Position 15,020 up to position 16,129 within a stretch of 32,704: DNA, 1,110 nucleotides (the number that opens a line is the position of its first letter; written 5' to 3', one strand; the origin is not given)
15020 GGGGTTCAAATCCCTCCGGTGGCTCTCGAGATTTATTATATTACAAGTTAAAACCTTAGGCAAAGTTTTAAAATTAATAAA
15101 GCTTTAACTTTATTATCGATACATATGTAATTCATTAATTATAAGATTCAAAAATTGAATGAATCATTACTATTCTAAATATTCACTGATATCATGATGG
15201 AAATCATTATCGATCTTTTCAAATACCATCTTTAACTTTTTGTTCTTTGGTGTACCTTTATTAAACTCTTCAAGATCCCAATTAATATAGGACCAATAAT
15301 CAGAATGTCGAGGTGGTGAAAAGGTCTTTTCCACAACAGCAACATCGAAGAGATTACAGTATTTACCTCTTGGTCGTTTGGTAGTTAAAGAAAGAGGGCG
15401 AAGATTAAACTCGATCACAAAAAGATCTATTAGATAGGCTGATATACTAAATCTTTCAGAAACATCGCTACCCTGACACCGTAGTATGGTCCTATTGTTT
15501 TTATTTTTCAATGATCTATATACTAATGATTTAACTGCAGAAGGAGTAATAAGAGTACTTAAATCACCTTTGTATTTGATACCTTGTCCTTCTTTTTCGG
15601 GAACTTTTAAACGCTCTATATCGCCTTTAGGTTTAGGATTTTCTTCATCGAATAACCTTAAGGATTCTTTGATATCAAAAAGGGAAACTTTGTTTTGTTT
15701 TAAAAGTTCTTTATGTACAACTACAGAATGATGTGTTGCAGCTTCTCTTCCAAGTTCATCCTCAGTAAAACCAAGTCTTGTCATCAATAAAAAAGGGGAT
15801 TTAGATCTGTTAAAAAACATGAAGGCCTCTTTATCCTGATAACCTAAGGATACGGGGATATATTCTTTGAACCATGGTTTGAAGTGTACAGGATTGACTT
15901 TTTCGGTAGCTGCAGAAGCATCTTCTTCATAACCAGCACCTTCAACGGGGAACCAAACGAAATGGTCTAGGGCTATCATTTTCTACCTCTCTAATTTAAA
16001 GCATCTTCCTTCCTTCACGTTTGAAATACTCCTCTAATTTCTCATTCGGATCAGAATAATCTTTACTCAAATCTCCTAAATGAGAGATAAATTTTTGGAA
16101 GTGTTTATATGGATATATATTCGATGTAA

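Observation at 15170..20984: Uncharacterised cluster 3' of tRNA-Thr: P-loop GTPase plus degenerate tandem paralogue plus triple-repeat coiled-coil protein, divergently paired with a flotillin-like SPFH/zinc-ribbon protein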

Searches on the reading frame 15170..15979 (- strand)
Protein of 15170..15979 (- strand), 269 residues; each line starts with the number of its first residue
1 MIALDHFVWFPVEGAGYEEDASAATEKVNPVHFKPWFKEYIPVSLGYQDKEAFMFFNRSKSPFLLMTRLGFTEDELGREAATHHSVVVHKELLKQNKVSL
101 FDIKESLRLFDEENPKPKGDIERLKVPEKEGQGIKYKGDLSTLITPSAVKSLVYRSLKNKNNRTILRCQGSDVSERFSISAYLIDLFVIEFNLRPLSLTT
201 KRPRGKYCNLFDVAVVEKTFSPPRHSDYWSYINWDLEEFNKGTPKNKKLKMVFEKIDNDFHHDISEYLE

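Call 4: search_protein_families(library=pfam, proteins=[window:15170-15979:-], max_evalue=1)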
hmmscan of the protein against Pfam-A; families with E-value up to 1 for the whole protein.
window:15170-15979:- (269 aa): 0 families

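Call 5: search_protein_families(library=padloc, proteins=[window:15170-15979:-], max_evalue=1)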
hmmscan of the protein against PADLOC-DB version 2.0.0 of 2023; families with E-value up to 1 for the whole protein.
window:15170-15979:- (269 aa): 0 families

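Call 6: search_protein_families(library=ncbifam, proteins=[window:15170-15979:-], max_evalue=1)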
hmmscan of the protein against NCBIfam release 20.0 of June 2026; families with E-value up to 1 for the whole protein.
window:15170-15979:- (269 aa): 0 families

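Call 40: find_homologous_proteins(query=window:15170-15979:-, max_evalue=0.001)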
Query window:15170-15979:- (269 aa): 2 proteins with E <= 0.001 among 441 candidates.
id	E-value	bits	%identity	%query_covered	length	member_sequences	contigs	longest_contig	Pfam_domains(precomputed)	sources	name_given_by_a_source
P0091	6.0e-180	615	100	100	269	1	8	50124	-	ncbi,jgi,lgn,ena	-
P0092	1.6e-114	400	62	100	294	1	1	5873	-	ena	-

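Call 49: find_homologous_proteins(query=A3, max_evalue=0.001)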
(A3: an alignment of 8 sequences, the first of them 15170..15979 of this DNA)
Query A3 (8 sequences) (269 aa, profile of the alignment): 2 proteins with E <= 0.001 among 3274 candidates.
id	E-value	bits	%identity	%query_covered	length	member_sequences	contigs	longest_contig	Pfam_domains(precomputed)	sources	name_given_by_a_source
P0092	7.9e-120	417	62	100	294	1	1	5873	-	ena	-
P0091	1.3e-118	413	100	100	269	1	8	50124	-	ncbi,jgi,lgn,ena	-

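Call 56: search_protein_families(library=pfam, alignment_id=A3, max_evalue=10)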
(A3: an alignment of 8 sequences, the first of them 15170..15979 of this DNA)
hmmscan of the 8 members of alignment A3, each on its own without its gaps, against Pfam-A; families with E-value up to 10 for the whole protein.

A. member 1, window:15170-15979:- (269 aa): 0 families

B. families by the number of members that match (of 8 scanned): 2 families
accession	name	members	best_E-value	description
PF03108.21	DBD_Tnp_Mut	1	0.14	MuDR family transposase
PF10525.14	Engrail_1_C_sig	1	0.25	Engrailed homeobox C-terminal signature domain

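Call 59: search_solved_structures(query=A3, max_evalue=10)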
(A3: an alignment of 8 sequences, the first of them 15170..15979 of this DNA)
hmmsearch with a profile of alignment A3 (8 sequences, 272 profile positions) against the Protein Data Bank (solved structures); distinct sequences matched with E-value up to 10: 1.
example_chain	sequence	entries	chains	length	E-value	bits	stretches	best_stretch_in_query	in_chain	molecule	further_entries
1t11_A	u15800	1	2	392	1.5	11.2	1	96-157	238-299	Trigger factor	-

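Call 71: search_dna_similar(query=window:15170-15979:-, collection=plasmids, mode=protein, max_evalue=0.001)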
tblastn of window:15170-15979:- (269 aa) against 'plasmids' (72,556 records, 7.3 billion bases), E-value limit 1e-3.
No match.

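Call 88: search_protein_families(library=phrogs, proteins=[window:15170-15979:-], max_evalue=0.01)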
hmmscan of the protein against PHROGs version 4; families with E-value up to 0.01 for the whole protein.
window:15170-15979:- (269 aa): 0 families
